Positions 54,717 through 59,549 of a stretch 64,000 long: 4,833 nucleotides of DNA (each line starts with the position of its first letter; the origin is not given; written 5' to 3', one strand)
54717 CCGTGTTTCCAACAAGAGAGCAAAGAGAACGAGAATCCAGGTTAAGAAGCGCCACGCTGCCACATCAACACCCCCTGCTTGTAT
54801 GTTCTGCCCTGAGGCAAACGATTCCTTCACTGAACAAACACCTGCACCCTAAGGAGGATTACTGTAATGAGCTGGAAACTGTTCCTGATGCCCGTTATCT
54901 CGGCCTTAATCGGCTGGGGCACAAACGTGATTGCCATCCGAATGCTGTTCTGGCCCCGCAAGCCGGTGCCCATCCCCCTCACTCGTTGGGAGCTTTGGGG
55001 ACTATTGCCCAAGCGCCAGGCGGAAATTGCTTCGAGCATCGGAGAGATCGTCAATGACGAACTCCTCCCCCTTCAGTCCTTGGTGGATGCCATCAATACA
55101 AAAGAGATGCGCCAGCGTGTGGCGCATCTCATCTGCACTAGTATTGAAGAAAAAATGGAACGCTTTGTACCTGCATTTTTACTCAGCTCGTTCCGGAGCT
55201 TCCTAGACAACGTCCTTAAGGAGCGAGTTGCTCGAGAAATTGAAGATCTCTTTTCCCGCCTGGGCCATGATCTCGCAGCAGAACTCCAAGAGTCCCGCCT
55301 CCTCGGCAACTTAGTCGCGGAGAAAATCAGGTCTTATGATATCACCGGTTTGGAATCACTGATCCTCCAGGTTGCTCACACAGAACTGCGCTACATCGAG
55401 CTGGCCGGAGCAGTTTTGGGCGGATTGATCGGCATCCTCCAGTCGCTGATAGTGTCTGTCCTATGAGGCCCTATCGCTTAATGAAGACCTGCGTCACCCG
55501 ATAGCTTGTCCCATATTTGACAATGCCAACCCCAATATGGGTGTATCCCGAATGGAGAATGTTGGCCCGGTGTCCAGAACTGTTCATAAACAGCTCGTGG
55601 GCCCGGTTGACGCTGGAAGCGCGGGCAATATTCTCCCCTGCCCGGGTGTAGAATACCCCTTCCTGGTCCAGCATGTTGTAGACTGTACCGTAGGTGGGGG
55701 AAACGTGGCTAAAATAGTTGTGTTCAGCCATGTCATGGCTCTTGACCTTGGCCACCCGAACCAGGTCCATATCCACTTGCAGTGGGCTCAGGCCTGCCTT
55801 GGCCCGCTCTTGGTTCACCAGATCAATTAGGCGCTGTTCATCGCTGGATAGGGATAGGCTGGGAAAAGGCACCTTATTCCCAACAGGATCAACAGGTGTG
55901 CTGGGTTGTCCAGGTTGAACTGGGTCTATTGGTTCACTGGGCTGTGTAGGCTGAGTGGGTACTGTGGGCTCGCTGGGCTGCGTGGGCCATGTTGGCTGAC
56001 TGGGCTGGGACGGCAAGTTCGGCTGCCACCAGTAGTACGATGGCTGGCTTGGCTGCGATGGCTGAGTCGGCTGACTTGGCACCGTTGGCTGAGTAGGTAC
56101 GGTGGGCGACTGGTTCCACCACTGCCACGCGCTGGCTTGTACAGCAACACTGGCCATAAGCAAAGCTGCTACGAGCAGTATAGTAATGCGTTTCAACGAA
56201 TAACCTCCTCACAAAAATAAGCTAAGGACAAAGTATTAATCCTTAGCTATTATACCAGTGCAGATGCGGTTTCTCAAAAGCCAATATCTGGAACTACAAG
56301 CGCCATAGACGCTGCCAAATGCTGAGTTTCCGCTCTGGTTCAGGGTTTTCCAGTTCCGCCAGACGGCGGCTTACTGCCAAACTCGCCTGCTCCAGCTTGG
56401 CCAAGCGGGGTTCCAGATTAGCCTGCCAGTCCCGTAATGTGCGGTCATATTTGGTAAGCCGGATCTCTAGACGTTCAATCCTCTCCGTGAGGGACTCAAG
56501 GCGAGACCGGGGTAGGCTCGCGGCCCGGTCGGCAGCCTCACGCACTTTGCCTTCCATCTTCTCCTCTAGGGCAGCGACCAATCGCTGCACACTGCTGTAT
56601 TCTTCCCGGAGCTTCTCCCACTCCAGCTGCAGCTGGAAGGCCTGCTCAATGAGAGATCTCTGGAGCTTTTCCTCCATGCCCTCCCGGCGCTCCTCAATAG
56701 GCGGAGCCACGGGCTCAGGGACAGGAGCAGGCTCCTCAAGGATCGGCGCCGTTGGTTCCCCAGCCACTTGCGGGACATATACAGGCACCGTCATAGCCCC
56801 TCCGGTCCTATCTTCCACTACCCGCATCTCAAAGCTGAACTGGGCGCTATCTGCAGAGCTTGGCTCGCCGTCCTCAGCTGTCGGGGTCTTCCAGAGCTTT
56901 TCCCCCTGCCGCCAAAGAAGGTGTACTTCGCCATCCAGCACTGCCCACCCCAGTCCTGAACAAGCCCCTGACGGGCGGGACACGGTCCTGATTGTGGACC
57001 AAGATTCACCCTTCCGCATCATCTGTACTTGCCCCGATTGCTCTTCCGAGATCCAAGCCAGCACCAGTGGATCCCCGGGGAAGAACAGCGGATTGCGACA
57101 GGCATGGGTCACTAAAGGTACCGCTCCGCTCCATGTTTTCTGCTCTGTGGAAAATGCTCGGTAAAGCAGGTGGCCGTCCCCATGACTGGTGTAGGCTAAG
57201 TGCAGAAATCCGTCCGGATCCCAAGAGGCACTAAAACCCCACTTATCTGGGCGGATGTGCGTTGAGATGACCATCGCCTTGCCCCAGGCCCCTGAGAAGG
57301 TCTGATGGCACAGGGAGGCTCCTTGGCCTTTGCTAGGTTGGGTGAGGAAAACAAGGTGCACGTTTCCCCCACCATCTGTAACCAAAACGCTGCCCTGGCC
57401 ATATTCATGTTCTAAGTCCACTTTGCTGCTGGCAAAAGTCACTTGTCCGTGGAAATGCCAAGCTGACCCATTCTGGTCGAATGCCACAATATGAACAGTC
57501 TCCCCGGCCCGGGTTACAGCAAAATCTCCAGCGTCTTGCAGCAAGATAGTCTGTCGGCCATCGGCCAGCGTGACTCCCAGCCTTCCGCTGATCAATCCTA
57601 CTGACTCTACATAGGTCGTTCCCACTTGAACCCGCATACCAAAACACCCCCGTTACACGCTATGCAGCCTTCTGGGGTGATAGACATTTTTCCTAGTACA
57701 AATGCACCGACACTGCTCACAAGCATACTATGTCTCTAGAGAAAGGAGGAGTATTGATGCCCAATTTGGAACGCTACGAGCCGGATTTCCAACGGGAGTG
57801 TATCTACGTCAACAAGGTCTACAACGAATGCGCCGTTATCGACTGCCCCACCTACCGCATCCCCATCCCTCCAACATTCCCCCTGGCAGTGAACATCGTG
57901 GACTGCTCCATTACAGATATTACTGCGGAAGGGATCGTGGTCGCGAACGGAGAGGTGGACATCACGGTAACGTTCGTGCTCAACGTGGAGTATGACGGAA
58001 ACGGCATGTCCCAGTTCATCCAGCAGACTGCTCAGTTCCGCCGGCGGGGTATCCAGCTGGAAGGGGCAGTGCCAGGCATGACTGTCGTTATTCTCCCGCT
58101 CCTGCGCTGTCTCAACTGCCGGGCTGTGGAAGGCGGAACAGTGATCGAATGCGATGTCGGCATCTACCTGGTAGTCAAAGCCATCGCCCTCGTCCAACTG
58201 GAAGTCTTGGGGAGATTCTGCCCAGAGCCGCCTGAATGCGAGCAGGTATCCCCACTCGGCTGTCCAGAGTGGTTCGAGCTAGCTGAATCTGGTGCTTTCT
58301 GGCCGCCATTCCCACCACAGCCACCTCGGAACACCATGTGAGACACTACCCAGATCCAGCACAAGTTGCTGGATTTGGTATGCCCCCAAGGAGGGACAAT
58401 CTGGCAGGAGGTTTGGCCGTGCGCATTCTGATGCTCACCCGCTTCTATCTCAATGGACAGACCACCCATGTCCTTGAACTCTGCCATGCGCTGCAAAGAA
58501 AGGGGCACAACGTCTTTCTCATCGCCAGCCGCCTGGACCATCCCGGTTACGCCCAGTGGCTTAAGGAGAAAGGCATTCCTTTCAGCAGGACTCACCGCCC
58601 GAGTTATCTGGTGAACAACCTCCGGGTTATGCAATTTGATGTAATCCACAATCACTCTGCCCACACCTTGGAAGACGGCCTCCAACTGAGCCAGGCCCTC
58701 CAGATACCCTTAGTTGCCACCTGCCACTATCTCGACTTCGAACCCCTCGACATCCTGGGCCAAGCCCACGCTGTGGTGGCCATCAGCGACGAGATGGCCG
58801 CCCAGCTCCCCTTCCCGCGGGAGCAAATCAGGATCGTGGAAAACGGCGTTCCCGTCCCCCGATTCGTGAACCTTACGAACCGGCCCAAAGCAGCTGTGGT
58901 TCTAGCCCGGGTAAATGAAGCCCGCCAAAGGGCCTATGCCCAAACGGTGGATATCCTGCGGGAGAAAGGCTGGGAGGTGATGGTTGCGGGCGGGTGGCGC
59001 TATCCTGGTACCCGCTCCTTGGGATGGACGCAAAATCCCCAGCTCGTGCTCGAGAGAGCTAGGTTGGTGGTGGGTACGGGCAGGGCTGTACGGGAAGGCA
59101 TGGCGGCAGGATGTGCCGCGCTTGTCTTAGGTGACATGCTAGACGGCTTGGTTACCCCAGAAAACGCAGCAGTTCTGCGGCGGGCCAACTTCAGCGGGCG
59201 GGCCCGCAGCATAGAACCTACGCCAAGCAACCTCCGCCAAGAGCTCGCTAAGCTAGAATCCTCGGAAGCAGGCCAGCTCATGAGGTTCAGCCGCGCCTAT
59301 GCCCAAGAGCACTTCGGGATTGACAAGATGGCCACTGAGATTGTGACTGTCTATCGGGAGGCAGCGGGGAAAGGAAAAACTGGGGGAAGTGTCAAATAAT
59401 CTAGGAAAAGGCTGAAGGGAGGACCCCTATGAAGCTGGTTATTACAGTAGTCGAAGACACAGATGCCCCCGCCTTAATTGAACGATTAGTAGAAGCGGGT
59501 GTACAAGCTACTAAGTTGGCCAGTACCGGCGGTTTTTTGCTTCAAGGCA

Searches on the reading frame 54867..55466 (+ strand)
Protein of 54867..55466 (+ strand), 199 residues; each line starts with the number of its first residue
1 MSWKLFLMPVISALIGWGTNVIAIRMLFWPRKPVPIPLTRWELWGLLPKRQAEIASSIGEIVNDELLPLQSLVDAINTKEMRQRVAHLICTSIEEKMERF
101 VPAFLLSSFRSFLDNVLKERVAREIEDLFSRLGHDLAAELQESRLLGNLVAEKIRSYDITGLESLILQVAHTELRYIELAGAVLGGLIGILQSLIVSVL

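Call 60: search_protein_families(library=pfam, proteins=[window:54867-55466:+], max_evalue=0.00001)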
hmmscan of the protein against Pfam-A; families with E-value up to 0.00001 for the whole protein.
window:54867-55466:+ (199 aa): 1 family
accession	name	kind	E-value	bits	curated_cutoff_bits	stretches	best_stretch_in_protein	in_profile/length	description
PF04286.17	DUF445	-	2.3e-24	87.4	33.8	2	12-127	3-119/368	Protein of unknown function (DUF445)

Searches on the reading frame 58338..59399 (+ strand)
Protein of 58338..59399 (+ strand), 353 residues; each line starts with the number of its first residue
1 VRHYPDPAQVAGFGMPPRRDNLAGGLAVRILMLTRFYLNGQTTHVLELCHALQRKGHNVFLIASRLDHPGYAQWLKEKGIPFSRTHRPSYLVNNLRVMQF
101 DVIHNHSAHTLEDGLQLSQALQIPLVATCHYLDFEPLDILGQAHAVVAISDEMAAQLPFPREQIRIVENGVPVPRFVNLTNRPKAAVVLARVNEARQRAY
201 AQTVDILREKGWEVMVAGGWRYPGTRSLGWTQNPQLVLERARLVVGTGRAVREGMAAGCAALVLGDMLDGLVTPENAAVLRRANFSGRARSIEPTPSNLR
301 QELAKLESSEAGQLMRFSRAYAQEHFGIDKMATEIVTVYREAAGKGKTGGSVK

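Call 60: search_protein_families(library=pfam, proteins=[window:58338-59399:+], max_evalue=0.00001)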
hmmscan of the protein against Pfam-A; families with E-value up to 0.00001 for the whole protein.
window:58338-59399:+ (353 aa): 2 families
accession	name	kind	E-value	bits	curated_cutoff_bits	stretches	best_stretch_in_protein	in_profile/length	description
PF13439.12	Glyco_transf_4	-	1.7e-18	67.7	28.5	1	39-172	2-167/170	Glycosyltransferase Family 4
PF13579.12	Glyco_trans_4_4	-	2.7e-09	38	29.7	1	39-170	1-158/158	Glycosyl transferase 4-like domain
